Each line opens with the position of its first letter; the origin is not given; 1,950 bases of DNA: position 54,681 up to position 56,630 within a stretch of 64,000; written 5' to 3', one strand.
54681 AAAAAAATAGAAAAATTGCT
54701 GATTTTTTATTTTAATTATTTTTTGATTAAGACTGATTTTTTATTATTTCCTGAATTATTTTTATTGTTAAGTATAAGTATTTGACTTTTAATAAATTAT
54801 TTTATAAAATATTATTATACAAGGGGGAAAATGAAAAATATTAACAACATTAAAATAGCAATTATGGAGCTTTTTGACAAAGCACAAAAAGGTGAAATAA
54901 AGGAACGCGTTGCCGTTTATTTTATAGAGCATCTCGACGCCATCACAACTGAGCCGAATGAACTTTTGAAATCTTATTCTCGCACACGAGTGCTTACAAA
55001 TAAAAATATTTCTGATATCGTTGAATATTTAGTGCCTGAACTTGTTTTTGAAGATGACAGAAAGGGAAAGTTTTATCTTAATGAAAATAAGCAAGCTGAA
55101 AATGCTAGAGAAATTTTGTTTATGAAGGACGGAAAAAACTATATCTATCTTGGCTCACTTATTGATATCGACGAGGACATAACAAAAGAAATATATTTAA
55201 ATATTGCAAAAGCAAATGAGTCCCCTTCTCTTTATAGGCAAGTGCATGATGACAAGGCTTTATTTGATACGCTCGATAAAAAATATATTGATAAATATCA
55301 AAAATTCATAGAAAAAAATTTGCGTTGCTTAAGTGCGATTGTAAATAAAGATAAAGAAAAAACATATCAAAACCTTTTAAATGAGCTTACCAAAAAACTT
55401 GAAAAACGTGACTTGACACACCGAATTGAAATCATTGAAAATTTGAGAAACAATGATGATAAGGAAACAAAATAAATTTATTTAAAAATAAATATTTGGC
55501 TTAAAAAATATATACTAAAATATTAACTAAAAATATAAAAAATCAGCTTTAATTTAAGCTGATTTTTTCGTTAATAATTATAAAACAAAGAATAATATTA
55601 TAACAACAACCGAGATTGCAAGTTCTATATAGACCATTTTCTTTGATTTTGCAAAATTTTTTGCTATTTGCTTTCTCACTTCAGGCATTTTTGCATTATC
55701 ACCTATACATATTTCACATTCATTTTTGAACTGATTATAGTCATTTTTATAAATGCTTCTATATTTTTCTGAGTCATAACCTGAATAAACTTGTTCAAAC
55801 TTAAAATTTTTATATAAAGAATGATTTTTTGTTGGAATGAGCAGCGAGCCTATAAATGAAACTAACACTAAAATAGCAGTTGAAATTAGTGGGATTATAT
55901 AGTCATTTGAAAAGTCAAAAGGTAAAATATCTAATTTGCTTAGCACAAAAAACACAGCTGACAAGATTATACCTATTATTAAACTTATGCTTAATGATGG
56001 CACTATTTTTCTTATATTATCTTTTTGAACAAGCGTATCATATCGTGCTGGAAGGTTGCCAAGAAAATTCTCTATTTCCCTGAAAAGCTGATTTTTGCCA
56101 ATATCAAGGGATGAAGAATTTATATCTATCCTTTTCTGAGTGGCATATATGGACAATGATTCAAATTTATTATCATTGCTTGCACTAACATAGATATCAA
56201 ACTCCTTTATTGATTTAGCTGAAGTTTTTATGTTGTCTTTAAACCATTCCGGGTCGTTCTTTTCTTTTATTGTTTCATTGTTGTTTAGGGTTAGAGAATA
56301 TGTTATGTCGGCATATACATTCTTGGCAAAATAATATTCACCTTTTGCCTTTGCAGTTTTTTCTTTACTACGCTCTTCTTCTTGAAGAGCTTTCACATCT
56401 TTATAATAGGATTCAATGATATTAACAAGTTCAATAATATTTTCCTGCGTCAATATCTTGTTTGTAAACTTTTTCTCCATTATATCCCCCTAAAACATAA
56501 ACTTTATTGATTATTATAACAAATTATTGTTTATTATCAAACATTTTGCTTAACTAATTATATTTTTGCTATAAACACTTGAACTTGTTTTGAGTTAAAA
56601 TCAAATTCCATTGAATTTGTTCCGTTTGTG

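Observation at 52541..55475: Four-gene tandem array of an uncharacterised paralog family with a perfect 572-bp duplication and mosaic C-termini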

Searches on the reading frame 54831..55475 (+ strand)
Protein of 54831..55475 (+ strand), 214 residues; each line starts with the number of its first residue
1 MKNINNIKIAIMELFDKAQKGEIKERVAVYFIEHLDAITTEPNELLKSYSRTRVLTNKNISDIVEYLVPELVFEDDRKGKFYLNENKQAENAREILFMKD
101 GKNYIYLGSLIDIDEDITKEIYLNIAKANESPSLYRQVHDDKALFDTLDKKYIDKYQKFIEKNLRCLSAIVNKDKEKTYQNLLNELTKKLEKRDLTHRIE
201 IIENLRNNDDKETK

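Call 5: search_protein_families(library=pfam, proteins=[window:54831-55475:+], max_evalue=1)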
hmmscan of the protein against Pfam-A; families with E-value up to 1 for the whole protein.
window:54831-55475:+ (214 aa): 4 families
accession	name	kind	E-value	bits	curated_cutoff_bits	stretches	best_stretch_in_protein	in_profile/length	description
PF10960.13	Holin_BhlA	-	0.025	15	22.6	1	172-191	37-56/70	BhlA holin family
PF03607.23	DCX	-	0.08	13.5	22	1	170-190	1-21/60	Doublecortin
PF05603.17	Hikeshi-like_N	-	0.19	12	27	1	50-91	19-58/133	Hikeshi-like, N-terminal domain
PF25399.1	DeaD_dimer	-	0.6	10.6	23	0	179-210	11-42/67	RNA helicase DeaD dimerization domain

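Call 6: search_protein_families(library=ncbifam, proteins=[window:54831-55475:+], max_evalue=1)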
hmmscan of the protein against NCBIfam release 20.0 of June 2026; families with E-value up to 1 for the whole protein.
window:54831-55475:+ (214 aa): 2 families
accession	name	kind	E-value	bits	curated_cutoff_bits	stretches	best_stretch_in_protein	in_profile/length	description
TIGR01321.1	TrpR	equivalog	0.014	15.8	67.25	1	165-208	11-54/94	trp operon repressor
TIGR04485.1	thiosulf_SoxX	equivalog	0.018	15.8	61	1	36-68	44-76/78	sulfur oxidation c-type cytochrome SoxX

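Call 8: search_protein_families(library=padloc, proteins=[window:54831-55475:+], max_evalue=1)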
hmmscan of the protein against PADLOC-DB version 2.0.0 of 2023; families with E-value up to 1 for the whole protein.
window:54831-55475:+ (214 aa): 0 families

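Call 9: search_protein_families(library=phrogs, proteins=[window:54831-55475:+], max_evalue=1)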
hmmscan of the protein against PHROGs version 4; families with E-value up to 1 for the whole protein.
window:54831-55475:+ (214 aa): 1 family
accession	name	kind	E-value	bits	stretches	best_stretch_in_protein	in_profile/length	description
phrog_23573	-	unknown function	0.0019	19.4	1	159-209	17-64/76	-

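Call 56: find_encoding_contigs(protein=window:54831-55475:+, flank=4500, max_places=10)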
Protein window:54831-55475:+ (214 aa): 13 contigs read that carry it; 10 places shown.
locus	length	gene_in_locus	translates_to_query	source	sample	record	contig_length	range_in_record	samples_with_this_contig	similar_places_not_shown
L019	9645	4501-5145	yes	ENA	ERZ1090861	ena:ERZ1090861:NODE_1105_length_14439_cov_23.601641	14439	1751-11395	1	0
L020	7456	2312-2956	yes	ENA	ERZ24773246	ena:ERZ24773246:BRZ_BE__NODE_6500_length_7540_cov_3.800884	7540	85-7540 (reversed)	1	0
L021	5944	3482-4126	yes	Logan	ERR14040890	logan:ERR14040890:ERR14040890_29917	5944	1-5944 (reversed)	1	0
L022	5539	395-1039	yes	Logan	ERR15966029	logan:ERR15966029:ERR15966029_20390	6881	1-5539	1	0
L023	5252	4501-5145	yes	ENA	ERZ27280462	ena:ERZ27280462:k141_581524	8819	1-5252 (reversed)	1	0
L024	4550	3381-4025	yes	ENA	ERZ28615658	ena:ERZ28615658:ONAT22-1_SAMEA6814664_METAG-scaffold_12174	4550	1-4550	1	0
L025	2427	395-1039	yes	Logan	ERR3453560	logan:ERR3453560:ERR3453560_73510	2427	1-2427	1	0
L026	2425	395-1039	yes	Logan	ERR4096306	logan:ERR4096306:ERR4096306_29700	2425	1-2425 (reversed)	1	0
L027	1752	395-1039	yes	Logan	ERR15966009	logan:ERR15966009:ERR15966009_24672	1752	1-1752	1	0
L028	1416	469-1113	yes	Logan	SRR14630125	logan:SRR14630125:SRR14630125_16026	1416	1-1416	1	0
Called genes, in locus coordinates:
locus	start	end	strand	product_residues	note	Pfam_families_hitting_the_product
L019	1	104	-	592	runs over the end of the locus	PF08439:Peptidase_M3_N, PF01432:Peptidase_M3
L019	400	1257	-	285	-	PF00849:PseudoU_synth_2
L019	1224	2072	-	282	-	PF10672:Methyltrans_SAM, PF03602:Cons_hypoth95 (faint), PF13649:Methyltransf_25 (weak)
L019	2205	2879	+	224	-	-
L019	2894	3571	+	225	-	-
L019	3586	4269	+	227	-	-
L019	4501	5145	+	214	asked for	-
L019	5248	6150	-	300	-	-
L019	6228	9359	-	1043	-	PF00133:tRNA-synt_1, PF09334:tRNA-synt_1g, PF08264:Anticodon_1, PF19302:DUF5915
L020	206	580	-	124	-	-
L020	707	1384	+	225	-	-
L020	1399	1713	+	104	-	-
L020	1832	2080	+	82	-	-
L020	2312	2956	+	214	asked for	-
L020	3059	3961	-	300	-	-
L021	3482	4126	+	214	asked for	-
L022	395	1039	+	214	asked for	-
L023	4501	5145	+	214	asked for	-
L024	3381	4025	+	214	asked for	-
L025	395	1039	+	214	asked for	-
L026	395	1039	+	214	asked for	-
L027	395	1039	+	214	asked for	-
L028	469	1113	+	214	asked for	-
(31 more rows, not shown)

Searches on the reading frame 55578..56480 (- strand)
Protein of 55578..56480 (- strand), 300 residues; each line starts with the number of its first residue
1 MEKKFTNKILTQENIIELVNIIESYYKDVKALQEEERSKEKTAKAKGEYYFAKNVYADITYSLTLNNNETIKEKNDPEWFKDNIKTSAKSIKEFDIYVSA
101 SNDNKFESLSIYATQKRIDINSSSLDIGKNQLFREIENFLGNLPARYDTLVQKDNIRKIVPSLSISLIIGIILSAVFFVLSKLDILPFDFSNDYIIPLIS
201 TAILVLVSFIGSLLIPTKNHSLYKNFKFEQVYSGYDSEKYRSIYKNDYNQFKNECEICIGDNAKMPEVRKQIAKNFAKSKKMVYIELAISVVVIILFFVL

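Call 5: search_protein_families(library=pfam, proteins=[window:55578-56480:-], max_evalue=1)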
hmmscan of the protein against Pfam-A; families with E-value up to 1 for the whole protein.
window:55578-56480:- (300 aa): 4 families
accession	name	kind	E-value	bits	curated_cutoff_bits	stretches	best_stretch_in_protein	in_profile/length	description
PF03547.23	Mem_trans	-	0.0024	17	25.7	1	52-224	131-262/343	Membrane transport protein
PF00687.26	Ribosomal_L1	-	0.047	13.7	32.2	1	237-282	70-117/198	Ribosomal protein L1p/L10e family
PF12670.12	DUF3792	-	0.058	14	31.3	1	163-217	5-58/115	Protein of unknown function (DUF3792)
PF01384.25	PHO4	-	0.12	11.7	33.7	1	154-199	113-160/350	Phosphate transporter family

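Call 6: search_protein_families(library=ncbifam, proteins=[window:55578-56480:-], max_evalue=1)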
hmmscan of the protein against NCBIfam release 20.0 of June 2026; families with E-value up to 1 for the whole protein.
window:55578-56480:- (300 aa): 0 families

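Call 8: search_protein_families(library=padloc, proteins=[window:55578-56480:-], max_evalue=1)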
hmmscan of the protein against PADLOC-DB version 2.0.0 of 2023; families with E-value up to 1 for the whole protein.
window:55578-56480:- (300 aa): 0 families

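Call 9: search_protein_families(library=phrogs, proteins=[window:55578-56480:-], max_evalue=1)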
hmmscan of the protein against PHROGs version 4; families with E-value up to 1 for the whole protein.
window:55578-56480:- (300 aa): 2 families
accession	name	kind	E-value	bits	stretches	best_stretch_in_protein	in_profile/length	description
phrog_22816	-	unknown function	0.15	13.4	1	206-233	3-30/73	-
phrog_15974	-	unknown function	0.24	12.3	1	263-295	10-44/62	-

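Call 45: search_dna_similar(query=window:55578-56477:-, collection=phages, mode=protein, max_evalue=0.01)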
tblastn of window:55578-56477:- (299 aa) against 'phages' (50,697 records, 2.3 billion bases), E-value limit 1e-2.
No match.

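Call 69: find_homologous_proteins(query=window:55578-56477:-, max_evalue=0.001)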
Query window:55578-56477:- (299 aa): 5 proteins with E <= 0.001 among 2705 candidates.
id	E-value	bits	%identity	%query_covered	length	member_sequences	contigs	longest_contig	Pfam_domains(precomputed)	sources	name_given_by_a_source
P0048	4.2e-184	629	99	100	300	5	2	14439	-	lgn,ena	-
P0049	5.0e-132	458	70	100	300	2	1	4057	-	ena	-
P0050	4.0e-111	389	60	100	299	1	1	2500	-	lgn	-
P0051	7.3e-83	297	51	95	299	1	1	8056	-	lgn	-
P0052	8.3e-56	208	40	90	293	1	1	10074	-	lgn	-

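Call 70: find_encoding_contigs(protein=P0052, flank=8000, max_places=3)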
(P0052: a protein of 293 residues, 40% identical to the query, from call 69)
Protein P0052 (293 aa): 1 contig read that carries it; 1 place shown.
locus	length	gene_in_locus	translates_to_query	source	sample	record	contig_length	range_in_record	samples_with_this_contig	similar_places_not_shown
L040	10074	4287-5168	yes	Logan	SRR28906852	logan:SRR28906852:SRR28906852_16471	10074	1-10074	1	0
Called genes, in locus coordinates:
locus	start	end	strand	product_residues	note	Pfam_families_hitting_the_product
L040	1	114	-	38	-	?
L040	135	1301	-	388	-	PF00465:Fe-ADH, PF13685:Fe-ADH_2, PF25137:ADH_Fe_C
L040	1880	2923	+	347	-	-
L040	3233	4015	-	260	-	-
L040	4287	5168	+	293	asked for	-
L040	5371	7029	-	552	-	PF00749:tRNA-synt_1c, PF19269:Anticodon_2 (weak)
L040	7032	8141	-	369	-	-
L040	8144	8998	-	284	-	-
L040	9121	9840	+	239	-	PF00106:adh_short, PF01370:Epimerase, PF08659:KR, PF13561:adh_short_C2, PF23441:SDR (weak)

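Call 71: find_encoding_contigs(protein=P0051, flank=8000, max_places=3)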
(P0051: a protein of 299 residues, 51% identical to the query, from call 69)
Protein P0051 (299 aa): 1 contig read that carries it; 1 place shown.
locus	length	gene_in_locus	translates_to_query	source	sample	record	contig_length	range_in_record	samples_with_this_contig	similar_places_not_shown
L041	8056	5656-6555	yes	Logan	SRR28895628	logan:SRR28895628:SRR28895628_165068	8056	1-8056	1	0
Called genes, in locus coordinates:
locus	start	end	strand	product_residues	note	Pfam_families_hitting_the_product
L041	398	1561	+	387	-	PF00376:MerR, PF13411:MerR_1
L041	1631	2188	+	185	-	-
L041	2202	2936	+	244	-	-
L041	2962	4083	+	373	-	PF24723:DUF7675, PF20118:DUF6508 (weak)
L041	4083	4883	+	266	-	PF03747:ADP_ribosyl_GH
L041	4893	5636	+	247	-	-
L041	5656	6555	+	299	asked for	-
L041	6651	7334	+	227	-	-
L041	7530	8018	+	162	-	-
